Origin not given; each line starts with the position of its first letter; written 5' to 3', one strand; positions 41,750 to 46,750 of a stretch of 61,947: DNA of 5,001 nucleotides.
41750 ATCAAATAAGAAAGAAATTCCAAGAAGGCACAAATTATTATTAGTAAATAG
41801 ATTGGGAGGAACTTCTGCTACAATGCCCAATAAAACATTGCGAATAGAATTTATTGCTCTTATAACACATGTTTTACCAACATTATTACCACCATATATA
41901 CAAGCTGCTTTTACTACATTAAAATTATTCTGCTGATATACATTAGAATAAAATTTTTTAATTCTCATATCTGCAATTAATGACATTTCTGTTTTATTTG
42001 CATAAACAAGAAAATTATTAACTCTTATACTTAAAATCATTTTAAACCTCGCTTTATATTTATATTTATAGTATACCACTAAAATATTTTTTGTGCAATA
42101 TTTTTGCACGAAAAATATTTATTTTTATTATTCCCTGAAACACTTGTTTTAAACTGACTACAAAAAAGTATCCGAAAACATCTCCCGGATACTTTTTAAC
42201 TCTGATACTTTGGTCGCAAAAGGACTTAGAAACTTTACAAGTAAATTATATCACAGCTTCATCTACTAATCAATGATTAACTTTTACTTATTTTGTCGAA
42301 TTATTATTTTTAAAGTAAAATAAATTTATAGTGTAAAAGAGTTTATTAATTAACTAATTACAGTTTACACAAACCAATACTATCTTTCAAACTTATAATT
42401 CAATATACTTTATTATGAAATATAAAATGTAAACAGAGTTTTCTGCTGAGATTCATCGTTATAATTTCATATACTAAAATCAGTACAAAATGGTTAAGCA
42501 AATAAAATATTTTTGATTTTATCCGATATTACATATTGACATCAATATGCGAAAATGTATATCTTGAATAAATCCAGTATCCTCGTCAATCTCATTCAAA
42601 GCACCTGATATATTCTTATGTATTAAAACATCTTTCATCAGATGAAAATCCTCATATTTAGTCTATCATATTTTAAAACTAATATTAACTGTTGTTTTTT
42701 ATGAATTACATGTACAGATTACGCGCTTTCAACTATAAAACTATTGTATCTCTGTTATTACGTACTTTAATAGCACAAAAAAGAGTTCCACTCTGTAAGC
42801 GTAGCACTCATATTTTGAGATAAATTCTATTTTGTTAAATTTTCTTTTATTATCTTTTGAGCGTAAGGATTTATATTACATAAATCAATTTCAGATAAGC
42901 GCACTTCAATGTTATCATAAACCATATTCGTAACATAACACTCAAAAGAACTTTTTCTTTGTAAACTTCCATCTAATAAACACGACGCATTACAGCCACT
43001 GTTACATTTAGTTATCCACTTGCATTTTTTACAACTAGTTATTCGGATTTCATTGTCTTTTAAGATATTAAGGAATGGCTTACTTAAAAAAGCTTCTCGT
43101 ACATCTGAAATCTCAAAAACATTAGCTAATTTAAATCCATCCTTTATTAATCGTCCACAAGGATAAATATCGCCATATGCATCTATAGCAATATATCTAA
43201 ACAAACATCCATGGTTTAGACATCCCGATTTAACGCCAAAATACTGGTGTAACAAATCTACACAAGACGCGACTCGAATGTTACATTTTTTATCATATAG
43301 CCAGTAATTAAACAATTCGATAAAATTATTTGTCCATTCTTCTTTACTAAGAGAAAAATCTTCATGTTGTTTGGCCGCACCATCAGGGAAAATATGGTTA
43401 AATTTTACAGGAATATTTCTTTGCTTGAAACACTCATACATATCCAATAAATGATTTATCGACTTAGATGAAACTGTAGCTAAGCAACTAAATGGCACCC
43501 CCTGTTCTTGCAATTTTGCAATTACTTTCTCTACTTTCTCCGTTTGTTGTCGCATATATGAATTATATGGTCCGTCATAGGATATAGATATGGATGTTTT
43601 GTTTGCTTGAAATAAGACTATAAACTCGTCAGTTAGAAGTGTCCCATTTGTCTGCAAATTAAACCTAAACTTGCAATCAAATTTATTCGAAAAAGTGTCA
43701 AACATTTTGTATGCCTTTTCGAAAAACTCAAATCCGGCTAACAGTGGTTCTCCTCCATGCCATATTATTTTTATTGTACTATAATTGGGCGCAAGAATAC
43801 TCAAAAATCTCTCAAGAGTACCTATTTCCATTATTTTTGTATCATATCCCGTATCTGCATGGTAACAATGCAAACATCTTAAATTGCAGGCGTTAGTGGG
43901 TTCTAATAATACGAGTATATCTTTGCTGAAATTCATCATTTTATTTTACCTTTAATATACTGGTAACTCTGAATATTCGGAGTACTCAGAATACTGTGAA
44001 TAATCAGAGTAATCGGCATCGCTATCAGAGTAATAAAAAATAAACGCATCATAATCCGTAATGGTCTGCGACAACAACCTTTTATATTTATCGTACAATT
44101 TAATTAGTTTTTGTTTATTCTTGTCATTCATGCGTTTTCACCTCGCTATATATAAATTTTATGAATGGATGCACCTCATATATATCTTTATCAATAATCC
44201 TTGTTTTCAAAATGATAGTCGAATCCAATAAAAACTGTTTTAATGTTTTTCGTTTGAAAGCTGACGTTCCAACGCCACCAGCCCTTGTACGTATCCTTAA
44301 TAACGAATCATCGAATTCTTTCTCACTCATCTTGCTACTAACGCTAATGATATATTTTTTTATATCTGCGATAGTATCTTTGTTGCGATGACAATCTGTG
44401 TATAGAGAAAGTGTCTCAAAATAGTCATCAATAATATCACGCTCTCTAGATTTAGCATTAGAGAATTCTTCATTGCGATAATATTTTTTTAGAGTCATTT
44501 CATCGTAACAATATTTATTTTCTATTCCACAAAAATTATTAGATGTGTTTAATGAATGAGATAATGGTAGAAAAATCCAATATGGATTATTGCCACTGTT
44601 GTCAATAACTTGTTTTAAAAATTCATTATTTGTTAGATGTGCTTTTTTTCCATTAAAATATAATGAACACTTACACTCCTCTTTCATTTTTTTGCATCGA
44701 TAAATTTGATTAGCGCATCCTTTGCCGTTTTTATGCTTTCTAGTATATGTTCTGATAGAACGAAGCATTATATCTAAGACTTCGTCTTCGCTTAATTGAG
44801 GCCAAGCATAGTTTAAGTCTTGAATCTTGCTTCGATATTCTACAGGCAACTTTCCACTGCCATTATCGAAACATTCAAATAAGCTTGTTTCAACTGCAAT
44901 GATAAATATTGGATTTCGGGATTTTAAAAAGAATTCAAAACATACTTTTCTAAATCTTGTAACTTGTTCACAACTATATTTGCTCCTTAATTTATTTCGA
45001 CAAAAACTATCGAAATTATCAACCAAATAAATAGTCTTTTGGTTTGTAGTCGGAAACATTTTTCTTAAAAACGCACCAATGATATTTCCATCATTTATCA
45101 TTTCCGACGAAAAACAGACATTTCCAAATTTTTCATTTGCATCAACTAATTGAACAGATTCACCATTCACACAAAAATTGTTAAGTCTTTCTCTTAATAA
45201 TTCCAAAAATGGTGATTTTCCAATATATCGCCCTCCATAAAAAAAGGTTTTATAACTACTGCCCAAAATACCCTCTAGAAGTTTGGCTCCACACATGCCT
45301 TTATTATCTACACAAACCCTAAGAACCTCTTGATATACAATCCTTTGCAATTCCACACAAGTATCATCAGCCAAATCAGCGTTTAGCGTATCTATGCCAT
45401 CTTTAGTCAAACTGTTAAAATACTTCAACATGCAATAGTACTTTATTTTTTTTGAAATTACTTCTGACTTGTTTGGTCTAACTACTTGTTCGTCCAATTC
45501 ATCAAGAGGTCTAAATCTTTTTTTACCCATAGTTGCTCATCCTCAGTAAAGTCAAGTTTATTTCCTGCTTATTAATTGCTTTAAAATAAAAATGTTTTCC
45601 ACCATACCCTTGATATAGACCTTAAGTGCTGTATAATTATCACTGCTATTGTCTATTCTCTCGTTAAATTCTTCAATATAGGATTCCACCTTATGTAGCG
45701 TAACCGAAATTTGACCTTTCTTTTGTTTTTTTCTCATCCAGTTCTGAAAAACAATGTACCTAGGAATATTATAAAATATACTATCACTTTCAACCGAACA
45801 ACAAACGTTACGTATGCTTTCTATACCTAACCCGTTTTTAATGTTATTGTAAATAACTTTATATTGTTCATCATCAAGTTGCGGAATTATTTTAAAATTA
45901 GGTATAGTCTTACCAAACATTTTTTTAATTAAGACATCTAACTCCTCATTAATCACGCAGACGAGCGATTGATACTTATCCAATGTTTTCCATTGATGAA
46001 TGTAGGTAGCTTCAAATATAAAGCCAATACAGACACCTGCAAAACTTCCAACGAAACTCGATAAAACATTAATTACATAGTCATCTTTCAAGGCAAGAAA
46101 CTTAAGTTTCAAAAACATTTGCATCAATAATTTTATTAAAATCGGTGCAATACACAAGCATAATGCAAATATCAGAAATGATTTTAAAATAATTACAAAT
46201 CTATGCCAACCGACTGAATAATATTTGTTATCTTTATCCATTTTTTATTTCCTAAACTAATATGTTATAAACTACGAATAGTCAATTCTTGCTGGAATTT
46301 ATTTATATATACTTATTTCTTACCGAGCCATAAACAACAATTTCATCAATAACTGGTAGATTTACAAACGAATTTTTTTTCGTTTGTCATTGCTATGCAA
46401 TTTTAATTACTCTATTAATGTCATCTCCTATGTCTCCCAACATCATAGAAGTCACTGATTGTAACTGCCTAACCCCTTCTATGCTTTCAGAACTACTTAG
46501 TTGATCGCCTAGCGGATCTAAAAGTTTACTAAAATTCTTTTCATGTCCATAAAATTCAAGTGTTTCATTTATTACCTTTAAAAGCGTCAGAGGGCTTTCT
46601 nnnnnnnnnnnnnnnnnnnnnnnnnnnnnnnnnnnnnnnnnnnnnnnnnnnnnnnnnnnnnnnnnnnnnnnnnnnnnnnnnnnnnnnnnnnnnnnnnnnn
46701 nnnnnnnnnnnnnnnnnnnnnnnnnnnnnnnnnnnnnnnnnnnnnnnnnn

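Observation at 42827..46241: Four-gene operon (2-TM protein, P-loop NTPase, 59-aa Tyr/Ser/acidic repeat peptide, anSME-like radical SAM-SPASM enzyme) between CBASS and an AbiL-like module: candidate undescribed RiPP-type or defence system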

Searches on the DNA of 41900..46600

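Call 77: search_rna_families(source=window, start=41900, end=46600, threshold=evalue, max_evalue=0.1)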
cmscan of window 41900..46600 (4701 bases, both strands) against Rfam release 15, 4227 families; matches with E-value up to 0.1: 0.
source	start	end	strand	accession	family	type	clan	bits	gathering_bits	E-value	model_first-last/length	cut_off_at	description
